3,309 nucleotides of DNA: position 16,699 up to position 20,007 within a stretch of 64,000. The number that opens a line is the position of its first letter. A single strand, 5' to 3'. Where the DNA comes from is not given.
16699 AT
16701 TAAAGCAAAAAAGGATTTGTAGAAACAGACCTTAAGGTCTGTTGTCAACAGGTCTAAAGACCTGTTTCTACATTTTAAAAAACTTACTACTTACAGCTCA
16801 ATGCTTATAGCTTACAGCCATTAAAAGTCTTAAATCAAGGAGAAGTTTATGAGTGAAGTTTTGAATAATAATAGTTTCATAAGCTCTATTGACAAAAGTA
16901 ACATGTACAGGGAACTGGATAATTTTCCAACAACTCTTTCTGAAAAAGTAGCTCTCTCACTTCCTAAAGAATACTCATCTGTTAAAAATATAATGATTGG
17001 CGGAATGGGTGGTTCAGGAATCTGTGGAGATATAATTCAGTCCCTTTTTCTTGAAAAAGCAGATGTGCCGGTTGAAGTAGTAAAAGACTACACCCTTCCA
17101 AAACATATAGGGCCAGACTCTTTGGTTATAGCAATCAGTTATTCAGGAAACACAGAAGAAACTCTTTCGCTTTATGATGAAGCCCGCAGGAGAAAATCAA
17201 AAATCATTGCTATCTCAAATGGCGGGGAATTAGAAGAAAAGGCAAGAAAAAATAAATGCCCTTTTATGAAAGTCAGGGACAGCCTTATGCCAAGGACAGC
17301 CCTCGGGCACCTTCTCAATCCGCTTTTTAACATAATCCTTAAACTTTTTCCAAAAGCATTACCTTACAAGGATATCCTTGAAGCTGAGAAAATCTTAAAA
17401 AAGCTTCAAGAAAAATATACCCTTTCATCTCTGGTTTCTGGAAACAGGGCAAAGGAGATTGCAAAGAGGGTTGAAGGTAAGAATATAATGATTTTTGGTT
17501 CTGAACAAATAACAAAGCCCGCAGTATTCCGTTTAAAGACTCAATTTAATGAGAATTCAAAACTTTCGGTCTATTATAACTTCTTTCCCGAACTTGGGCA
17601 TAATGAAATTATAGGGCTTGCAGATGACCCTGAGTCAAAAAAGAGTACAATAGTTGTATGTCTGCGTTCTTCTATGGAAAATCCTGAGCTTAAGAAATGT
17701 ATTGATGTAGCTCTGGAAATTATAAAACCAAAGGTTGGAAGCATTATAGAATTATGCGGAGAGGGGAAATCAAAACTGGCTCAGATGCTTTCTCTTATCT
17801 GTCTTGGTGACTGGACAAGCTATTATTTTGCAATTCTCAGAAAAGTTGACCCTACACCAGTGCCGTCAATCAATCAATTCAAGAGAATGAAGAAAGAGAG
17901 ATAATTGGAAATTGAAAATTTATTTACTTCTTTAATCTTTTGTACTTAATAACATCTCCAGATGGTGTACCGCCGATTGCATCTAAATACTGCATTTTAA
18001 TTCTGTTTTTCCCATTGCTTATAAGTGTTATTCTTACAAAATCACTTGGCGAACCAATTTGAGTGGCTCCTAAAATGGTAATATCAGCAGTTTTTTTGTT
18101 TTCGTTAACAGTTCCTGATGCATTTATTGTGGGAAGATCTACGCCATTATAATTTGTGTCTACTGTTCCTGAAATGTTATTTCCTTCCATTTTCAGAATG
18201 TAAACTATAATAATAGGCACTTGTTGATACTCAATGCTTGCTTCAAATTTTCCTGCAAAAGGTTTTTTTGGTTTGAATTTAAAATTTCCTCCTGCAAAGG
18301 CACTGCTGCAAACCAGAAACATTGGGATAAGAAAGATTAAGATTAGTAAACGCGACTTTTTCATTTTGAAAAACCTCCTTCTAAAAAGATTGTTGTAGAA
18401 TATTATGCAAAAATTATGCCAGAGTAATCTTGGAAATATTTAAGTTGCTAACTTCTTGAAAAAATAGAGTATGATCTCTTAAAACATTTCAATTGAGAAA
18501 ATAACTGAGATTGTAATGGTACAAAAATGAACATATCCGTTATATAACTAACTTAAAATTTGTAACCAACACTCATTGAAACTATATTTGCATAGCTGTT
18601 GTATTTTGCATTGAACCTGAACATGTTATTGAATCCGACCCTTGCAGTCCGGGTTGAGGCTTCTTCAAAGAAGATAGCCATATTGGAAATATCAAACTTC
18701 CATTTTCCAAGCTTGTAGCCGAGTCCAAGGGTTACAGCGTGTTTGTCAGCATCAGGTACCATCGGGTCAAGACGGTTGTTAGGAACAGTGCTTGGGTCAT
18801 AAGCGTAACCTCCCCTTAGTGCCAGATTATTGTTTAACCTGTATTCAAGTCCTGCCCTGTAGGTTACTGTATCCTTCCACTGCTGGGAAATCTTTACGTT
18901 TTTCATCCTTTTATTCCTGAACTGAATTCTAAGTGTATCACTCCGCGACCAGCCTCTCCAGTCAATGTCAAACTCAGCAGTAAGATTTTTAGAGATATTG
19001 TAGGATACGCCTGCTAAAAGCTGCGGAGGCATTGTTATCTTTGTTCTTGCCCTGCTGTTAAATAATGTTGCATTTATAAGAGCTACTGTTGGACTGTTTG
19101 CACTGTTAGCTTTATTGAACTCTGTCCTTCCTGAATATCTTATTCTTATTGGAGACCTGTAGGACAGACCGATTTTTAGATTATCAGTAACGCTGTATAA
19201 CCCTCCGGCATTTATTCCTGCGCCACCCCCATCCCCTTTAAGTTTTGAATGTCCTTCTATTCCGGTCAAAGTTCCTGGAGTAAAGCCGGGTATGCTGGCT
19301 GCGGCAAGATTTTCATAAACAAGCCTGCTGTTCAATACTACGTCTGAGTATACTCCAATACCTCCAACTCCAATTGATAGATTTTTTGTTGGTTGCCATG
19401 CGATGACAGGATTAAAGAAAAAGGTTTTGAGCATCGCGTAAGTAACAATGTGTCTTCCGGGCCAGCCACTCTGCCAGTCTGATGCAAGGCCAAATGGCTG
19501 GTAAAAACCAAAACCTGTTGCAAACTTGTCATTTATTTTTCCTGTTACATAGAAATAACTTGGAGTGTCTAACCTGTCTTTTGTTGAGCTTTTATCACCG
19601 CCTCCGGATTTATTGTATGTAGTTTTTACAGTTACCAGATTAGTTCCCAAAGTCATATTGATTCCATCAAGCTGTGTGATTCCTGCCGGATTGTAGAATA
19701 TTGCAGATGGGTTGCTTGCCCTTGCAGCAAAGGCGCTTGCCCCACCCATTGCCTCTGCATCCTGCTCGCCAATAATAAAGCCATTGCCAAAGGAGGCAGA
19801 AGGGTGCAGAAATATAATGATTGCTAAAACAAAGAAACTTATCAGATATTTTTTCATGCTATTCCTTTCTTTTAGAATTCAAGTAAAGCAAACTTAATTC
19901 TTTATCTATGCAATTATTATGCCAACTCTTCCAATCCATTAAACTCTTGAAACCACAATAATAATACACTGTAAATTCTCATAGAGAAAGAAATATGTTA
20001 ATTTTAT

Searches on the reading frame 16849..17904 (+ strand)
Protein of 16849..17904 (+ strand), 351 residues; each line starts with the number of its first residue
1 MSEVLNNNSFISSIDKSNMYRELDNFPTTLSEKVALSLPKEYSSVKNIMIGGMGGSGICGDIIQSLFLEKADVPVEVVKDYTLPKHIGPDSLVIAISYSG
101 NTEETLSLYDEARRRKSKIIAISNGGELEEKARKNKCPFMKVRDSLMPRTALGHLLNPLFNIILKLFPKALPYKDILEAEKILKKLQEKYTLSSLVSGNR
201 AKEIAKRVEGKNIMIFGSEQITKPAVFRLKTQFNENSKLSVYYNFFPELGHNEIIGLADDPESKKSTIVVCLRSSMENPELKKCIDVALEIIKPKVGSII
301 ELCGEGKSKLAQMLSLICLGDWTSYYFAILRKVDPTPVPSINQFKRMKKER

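Call 47: search_protein_families(library=pfam, proteins=[window:16849-17904:+], max_evalue=0.00001)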
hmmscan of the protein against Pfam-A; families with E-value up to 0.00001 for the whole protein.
window:16849-17904:+ (351 aa): 2 families
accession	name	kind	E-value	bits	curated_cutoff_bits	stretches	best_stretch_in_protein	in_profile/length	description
PF10432.14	bact-PGI_C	-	8.5e-44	149.6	24.5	1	199-346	3-149/151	Bacterial phospho-glucose isomerase C-terminal SIS domain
PF01380.27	SIS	-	3.7e-13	49.9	25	1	43-125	3-89/131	SIS domain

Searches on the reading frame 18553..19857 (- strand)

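Call 47: search_protein_families(library=pfam, proteins=[window:18553-19857:-], max_evalue=0.00001)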
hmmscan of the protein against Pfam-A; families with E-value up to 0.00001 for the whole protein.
window:18553-19857:- (434 aa): 3 families
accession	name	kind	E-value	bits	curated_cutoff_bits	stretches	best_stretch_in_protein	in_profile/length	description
PF03349.22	Toluene_X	-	5.1e-70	236.5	29.7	1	22-434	8-421/421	Outer membrane protein transport protein (OMPP1/FadL/TodX)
PF13505.12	OMP_b-brl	-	4.4e-11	43.7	28.7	1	202-382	35-174/175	Outer membrane protein beta-barrel domain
PF10677.15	DUF2490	-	1.9e-06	28.1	29.8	0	284-361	9-70/186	Protein of unknown function (DUF2490)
